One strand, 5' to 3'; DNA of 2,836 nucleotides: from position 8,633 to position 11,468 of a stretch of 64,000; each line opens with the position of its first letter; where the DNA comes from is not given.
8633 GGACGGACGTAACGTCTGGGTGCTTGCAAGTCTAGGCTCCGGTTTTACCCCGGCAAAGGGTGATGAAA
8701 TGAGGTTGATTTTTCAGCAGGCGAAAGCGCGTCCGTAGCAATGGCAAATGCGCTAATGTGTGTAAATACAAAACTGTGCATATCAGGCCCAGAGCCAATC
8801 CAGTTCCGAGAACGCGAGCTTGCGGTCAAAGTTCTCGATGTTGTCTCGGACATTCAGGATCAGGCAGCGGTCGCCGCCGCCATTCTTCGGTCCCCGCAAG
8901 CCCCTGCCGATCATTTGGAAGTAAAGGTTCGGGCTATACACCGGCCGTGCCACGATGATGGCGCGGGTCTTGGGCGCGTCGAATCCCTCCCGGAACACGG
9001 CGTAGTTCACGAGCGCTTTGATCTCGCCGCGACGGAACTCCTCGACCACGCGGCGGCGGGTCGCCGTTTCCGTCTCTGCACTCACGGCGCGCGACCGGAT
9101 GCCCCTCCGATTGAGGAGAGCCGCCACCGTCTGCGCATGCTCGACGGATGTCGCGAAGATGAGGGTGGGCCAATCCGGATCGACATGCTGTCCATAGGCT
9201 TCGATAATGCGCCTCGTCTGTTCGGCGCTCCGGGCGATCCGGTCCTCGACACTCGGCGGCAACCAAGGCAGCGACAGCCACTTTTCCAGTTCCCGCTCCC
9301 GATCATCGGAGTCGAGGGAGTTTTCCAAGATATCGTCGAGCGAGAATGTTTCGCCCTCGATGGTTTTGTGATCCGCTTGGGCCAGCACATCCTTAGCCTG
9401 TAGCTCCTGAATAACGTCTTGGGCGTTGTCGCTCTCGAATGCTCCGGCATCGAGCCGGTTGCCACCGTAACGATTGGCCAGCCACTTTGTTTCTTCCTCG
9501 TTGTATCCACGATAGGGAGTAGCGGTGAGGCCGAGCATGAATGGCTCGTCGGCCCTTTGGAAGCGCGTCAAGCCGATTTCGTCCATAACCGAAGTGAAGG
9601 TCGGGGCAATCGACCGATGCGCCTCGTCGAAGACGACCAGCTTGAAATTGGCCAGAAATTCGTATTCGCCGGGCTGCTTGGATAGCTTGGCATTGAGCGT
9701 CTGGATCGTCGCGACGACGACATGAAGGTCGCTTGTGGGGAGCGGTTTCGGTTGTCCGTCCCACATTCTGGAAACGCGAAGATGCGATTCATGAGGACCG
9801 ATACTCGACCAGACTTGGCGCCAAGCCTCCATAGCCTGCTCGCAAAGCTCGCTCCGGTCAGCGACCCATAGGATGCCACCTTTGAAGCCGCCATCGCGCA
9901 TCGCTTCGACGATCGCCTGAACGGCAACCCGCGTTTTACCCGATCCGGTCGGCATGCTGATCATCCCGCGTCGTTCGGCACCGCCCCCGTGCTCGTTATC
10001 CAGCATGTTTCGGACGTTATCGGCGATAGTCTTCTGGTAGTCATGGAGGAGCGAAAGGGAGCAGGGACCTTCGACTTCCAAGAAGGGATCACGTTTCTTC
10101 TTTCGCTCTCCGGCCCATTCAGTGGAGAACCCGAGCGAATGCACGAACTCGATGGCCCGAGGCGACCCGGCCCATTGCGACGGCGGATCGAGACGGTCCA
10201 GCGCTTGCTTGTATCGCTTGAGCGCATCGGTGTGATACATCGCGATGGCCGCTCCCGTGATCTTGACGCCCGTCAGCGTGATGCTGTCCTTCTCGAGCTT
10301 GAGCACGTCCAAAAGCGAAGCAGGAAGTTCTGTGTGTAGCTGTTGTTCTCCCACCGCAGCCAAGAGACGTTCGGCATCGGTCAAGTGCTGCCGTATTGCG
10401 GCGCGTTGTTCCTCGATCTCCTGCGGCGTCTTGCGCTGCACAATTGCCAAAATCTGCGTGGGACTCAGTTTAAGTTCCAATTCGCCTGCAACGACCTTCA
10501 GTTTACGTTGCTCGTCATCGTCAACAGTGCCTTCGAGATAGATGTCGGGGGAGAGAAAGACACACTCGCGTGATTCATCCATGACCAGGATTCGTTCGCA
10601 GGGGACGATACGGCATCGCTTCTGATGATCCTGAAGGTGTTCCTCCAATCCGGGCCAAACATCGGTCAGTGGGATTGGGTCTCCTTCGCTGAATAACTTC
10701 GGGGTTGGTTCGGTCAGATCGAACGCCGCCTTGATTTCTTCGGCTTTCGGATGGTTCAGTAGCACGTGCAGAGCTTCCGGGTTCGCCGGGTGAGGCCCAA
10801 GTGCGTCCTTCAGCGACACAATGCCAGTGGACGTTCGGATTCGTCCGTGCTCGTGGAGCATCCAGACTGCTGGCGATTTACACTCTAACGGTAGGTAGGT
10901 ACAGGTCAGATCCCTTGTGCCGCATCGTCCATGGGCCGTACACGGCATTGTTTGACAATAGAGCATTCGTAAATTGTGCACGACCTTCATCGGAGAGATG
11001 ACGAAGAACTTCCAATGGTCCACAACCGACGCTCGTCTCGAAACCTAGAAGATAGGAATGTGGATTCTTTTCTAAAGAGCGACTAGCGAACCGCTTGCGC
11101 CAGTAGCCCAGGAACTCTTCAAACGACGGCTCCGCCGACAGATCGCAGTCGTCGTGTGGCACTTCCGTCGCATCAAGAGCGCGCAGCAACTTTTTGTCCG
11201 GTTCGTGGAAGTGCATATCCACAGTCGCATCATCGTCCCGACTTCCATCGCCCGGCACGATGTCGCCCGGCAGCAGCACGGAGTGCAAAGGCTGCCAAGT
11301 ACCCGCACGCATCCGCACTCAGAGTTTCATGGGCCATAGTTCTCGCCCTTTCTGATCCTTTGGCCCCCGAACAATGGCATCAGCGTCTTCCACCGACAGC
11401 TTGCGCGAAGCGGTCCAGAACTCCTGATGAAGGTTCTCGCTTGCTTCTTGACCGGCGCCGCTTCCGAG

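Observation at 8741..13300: GC-rich island with a GHKL ATPase / 146-aa protein / SF2 helicase operon: candidate uncharacterised defence or restriction-like system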

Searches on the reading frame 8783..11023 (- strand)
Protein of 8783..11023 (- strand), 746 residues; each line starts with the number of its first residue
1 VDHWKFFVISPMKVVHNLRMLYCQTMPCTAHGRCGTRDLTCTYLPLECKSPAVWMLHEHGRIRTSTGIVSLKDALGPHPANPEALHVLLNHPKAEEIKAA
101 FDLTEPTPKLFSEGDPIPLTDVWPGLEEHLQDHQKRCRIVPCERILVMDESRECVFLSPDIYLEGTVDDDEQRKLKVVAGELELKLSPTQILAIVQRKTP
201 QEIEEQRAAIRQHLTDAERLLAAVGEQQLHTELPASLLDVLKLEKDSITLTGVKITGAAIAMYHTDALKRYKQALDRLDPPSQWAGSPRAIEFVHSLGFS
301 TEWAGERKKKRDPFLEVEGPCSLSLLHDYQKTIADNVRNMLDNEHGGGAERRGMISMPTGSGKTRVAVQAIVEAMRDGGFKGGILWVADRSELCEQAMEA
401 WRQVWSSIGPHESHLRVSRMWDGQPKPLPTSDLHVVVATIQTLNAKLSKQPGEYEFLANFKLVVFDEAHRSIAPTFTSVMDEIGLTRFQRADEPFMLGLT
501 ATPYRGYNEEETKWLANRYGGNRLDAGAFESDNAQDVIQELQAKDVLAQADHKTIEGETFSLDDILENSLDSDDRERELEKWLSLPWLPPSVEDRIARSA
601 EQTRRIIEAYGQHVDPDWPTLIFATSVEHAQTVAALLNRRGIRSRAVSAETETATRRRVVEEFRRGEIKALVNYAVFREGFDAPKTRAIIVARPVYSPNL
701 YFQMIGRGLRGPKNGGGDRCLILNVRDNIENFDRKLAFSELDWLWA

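Call 4: search_protein_families(library=pfam, proteins=[window:8783-11023:-], max_evalue=0.1)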
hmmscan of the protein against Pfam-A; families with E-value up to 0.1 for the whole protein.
window:8783-11023:- (746 aa): 6 families
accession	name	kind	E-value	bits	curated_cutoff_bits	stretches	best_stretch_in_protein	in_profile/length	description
PF04851.21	ResIII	-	1.9e-28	99.9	22.5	1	326-505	4-164/164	Type III restriction enzyme, res subunit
PF00270.35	DEAD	-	3e-17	63.3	26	1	352-504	16-161/167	DEAD/DEAH box helicase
PF00271.37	Helicase_C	-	2.3e-14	54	23.5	1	613-710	11-108/110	Helicase conserved C-terminal domain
PF18766.7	SWI2_SNF2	-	1.1e-09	38.7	26.7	1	339-512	15-163/221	SWI2/SNF2 ATPase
PF21090.3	P-loop_SecA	-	0.03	14.4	27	1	599-654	15-70/205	SecA P-loop domain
PF13872.12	AAA_34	-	0.03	13.7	27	1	351-470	60-186/306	P-loop containing NTP hydrolase pore-1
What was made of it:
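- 8783..10861 (-): Fragment 3 (692-aa ORF from ATG 10861; the mechanical ORF extends to GTG 11023): second half of the middle region plus the SF2 helicase core (about 10048-8786). ResIII 1.9e-28, DEAD 3e-17 and Helicase_C 2.3e-14 (call 4).
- On Type I/III restriction R subunit: The ResIII domain is present (call 4).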

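Call 5: search_protein_families(library=padloc, proteins=[window:8783-11023:-], max_evalue=0.1)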
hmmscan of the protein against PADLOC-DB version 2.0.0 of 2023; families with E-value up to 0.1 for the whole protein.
window:8783-11023:- (746 aa): 39 families (the best 25 are shown)
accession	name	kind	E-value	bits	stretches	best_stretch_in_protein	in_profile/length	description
PDLC02707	PbeA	-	1.6e-24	84.5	1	349-711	267-617/672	PbeA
PDLC03658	mREase_IV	-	3e-18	62.9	2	620-714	454-548/953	Type IV methyl-directed restriction enzyme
PDLC02704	PbeA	-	4.2e-16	56.6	1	350-711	270-631/682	PbeA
PDLC03659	mREase_IV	-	1.1e-13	48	2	620-712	462-554/945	Type IV methyl-directed restriction enzyme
PDLC01439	typeIV_DinG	-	3.3e-11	40.5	2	596-691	384-477/575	CAS-IV-A; associated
PDLC02870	DpdF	-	6.9e-11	39.3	1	618-710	227-319/534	DpdF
PDLC03047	REase_I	-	4.5e-10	35.9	2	302-506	320-494/1107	Type I restriction enzyme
PDLC02706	PbeA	-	6.1e-10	36.3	2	350-519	285-447/722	PbeA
PDLC02703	PbeA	-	6.3e-10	36.3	1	350-722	261-610/626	PbeA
PDLC03042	REase_I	-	3.1e-09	32.8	1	328-471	447-579/1170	Type I restriction enzyme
PDLC02864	DpdF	-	7.6e-09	32.9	1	590-710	208-327/610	DpdF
PDLC03928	PsyrT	-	3.1e-08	30.4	1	620-713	244-337/689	-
PDLC03048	REase_I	-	1.3e-07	28.1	1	331-504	250-409/976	Type I restriction enzyme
PDLC02872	DpdF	-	2.6e-07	27.6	1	601-710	382-494/859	DpdF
PDLC03049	REase_I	-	4.3e-07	26.3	1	350-514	187-334/807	Type I restriction enzyme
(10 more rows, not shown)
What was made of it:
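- Closest known: SF2 helicases 7clg, RadD. Same: PADLOC PbeA and mREase_IV models match the same core (call 5).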

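Call 7: search_protein_families(library=ncbifam, proteins=[window:8783-11023:-], max_evalue=0.1)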
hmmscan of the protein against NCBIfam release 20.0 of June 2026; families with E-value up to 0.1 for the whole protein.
window:8783-11023:- (746 aa): 38 families (the best 25 are shown)
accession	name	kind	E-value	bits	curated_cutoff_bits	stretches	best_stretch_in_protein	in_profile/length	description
NF053632.1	heli_RadD_YejH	equivalog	1.8e-31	109.1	720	1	349-728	21-357/573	DNA repair helicase RadD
NF008521.0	PRK11448.1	equivalog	2.2e-16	59.1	729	2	326-471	414-552/1123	type I restriction-modification system endonuclease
TIGR04095.1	dnd_restrict_1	equivalog_domain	3.6e-16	59.2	600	2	350-521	24-186/451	DNA phosphorothioation system restriction enzyme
NF010337.0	PRK13766.1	equivalog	4.8e-15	54.7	610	2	350-513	30-181/781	Hef nuclease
NF046051.1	restrict_EcoAI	equivalog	8.8e-15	54.1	550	1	350-514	177-324/768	EcoAI/FtnUII family type I restriction enzme subunit R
TIGR00348.1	hsdR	subfamily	1.5e-09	36.9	284.55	1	330-526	247-430/674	HsdR family type I site-specific deoxyribonuclease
NF008744.0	PRK11776.1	equivalog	7.2e-09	34.7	524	1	612-715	238-340/460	ATP-dependent RNA helicase DbpA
TIGR00614.1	recQ_fam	subfamily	6.7e-08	31.7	219.8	1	619-710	227-319/470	RecQ family ATP-dependent DNA helicase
NF041063.1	DpdF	equivalog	1.8e-07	30.2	550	1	599-710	362-471/813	protein DpdF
NF045503.1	repair_heli_XPB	equivalog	2.4e-07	29.7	610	2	326-505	184-337/548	DNA repair helicase XPB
NF003673.1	PRK05298.1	equivalog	3.1e-07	29.1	743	1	596-690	422-516/653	excinuclease ABC subunit UvrB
TIGR00631.1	uvrb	equivalog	9.1e-07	27.5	750.1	1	596-687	422-513/658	excinuclease ABC subunit UvrB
TIGR02621.3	cas3_GSU0051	exception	1.7e-06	27.2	400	1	351-692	31-338/854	type I-G CRISPR-associated helicase/endonuclease Cas3g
NF008394.0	PRK11192.1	equivalog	4.5e-06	25.8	507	1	620-715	250-345/441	ATP-dependent RNA helicase SrmB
NF007882.0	PRK10590.1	equivalog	2.5e-05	23.4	743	1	620-714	248-342/456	ATP-dependent RNA helicase RhlE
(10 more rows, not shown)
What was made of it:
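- On MORC/paraMORC GHKL restriction-like systems: Pfam and NCBIfam assign a sacsin-type domain (calls 4, 7).
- On RadD or another core repair helicase: XPB, UvrB, RecQ and RecG are all far below their cut-offs (call 7).
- On Type I/III restriction R subunit: The hsdR, EcoAI and PRK11448 models score far below their cut-offs (call 7).
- Closest known: SF2 helicases 7clg, RadD. Different: All scores are far below the family cut-offs: RadD scores 109 bits against 720, and the dnd restriction enzyme model 59 against 600 (call 7).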

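Call 32: list_cluster_members(proteins=[P0001, window:8786-10861:-, window:10881-11318:-, window:8786-11023:-])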
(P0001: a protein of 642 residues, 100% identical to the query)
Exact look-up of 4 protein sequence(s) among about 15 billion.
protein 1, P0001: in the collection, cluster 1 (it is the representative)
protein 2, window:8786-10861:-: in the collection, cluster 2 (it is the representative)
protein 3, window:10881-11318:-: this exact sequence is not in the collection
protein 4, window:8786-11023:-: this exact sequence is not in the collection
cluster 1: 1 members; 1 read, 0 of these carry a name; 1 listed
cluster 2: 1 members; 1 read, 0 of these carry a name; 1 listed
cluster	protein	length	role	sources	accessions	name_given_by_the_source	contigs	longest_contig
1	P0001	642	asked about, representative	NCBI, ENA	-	-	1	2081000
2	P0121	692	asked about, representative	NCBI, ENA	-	-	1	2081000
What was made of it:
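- Tried and rejected: Cluster look-up gave no names (call 32).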

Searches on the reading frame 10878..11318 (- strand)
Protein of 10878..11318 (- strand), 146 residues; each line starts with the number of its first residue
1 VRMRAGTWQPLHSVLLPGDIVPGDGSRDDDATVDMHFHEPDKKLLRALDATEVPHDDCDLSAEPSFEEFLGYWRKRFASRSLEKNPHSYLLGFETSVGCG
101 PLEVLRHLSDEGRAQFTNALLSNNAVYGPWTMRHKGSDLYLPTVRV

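Call 4: search_protein_families(library=pfam, proteins=[window:10878-11318:-], max_evalue=0.1)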
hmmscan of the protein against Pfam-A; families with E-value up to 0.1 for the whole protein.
window:10878-11318:- (146 aa): 0 families

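Call 5: search_protein_families(library=padloc, proteins=[window:10878-11318:-], max_evalue=0.1)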
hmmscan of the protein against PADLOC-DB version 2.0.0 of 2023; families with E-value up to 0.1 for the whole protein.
window:10878-11318:- (146 aa): 0 families

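Call 7: search_protein_families(library=ncbifam, proteins=[window:10878-11318:-], max_evalue=0.1)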
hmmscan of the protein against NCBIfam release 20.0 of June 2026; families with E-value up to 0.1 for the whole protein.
window:10878-11318:- (146 aa): 0 families
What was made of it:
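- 10878..11318 (-): Fragment 2 (the '146-aa protein'): same frame as fragment 1, corresponding to residues ~643-789 of the full protein. It contains the conserved loop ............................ No Pfam, NCBIfam or PADLOC family matches it alone (calls 4, 5, 7).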
